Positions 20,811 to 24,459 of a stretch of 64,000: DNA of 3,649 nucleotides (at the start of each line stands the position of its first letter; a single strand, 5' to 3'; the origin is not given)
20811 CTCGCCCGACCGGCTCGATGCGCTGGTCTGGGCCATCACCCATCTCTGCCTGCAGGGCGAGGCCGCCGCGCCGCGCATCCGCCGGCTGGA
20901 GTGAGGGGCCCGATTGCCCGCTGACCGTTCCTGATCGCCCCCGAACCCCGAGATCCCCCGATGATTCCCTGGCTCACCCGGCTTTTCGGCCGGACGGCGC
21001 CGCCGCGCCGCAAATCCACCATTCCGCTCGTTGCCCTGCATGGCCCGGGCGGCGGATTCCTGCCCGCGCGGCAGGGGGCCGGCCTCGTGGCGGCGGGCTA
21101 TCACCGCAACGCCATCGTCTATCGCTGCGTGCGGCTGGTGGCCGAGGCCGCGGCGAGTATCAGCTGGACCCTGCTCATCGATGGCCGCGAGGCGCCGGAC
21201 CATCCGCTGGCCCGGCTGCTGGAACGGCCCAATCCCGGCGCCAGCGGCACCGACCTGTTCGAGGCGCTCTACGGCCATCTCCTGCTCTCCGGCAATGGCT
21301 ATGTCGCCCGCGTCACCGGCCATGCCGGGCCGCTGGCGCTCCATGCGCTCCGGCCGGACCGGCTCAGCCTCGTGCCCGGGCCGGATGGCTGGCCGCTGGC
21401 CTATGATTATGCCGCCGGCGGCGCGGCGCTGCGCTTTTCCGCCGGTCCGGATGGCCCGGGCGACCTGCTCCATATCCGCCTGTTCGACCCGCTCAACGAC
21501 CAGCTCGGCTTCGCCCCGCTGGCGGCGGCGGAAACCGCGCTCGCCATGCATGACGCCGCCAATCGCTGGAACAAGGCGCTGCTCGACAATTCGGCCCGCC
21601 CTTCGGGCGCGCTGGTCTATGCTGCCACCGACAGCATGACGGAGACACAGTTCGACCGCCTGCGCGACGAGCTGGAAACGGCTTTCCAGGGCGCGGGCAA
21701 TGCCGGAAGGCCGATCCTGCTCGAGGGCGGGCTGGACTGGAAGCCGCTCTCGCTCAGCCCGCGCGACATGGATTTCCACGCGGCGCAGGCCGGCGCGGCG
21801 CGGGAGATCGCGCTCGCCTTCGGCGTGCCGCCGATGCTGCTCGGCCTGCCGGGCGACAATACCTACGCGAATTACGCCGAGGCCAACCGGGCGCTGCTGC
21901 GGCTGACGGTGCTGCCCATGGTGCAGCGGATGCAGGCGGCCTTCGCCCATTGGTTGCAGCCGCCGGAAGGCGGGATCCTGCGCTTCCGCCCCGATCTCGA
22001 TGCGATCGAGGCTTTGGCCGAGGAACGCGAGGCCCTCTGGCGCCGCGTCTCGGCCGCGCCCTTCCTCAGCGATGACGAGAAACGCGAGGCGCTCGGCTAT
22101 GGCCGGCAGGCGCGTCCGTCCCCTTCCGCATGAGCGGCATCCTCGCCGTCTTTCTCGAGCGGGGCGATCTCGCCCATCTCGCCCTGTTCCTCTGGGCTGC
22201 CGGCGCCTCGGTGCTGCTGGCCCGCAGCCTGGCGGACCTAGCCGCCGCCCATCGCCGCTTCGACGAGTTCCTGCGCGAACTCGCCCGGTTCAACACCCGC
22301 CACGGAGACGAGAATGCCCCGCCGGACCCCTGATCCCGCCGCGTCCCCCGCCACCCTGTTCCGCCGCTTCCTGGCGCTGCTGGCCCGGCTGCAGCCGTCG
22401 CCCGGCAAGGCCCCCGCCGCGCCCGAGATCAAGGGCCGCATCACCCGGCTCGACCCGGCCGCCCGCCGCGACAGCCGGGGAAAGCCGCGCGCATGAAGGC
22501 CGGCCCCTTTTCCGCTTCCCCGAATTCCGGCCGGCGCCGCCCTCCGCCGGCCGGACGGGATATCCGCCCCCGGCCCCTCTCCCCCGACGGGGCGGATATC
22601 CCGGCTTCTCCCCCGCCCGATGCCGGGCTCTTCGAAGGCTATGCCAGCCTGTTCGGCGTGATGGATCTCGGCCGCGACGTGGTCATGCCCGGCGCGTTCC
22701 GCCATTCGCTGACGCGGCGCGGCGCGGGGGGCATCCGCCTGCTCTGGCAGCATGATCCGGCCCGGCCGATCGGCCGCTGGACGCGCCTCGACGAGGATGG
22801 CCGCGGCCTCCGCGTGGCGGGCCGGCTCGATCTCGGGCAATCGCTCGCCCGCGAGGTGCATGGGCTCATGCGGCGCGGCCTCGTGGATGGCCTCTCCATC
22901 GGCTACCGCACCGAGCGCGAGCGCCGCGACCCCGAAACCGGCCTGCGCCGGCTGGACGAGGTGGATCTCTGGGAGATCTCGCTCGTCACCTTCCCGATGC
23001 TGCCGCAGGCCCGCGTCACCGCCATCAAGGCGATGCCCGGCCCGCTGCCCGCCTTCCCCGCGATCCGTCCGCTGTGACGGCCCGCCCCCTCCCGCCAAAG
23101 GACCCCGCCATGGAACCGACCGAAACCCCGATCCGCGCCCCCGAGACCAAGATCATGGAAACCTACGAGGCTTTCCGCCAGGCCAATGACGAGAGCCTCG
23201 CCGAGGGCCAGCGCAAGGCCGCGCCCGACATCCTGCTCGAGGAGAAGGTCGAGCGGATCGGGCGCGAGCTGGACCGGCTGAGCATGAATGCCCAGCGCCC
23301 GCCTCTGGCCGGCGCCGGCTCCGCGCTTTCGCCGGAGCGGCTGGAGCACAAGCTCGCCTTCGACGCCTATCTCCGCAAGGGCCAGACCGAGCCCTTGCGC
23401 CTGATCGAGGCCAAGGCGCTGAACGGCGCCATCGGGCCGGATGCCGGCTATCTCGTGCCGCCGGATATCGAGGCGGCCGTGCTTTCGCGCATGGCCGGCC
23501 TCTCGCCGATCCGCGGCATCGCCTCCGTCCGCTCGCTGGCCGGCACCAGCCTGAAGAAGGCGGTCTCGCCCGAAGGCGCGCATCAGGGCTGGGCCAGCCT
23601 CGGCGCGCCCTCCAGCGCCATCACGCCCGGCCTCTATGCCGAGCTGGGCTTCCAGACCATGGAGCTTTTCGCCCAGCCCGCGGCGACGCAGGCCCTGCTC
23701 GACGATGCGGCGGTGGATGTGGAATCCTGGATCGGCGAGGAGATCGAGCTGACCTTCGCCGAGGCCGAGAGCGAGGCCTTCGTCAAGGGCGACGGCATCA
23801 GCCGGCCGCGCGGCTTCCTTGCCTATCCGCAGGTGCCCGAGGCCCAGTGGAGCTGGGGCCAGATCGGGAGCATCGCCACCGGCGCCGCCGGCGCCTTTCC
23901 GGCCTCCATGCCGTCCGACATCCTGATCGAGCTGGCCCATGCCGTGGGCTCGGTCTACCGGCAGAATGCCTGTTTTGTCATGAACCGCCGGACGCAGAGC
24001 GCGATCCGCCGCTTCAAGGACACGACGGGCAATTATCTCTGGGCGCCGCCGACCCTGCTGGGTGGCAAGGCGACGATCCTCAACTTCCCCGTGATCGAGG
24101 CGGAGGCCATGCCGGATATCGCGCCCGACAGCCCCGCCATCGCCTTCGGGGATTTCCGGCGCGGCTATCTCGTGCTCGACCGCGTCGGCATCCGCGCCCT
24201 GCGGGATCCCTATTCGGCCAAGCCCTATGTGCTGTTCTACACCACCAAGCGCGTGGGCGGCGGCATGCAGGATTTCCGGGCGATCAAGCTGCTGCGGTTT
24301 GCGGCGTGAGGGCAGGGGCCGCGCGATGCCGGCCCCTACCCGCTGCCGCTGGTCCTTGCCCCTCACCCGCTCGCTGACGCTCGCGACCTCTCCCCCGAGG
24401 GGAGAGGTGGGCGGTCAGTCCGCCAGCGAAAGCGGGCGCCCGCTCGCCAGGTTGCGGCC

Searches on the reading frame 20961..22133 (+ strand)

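Call 15: search_protein_families(library=pfam, proteins=[window:20961-22133:+], max_evalue=0.001)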
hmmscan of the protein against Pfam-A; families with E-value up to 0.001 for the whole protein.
window:20961-22133:+ (390 aa): 1 family
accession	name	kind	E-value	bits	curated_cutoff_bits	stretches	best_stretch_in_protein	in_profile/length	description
PF04860.17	Phage_portal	-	4.9e-86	289.3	39.1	1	52-379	2-321/321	Phage portal protein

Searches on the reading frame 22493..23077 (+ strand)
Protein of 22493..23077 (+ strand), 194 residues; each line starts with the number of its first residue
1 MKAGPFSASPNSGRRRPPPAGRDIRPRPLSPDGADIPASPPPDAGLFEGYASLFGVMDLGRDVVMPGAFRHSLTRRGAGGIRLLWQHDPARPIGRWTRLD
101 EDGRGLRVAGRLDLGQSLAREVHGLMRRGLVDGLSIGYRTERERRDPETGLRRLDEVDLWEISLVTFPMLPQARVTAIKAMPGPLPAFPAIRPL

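Call 15: search_protein_families(library=pfam, proteins=[window:22493-23077:+], max_evalue=0.001)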
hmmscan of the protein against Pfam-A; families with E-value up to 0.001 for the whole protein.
window:22493-23077:+ (194 aa): 1 family
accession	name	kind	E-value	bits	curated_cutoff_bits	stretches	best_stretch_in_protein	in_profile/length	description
PF04586.22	Peptidase_S78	-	5.4e-33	114.9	21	1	46-178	15-155/165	Caudovirus prohead serine protease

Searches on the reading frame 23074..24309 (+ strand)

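Call 15: search_protein_families(library=pfam, proteins=[window:23074-24309:+], max_evalue=0.001)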
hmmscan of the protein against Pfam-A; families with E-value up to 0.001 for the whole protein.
window:23074-24309:+ (411 aa): 1 family
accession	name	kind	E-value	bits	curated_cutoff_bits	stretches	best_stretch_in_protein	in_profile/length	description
PF05065.19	Phage_capsid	-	4.5e-69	233.4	24.2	1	125-409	2-280/280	Phage capsid family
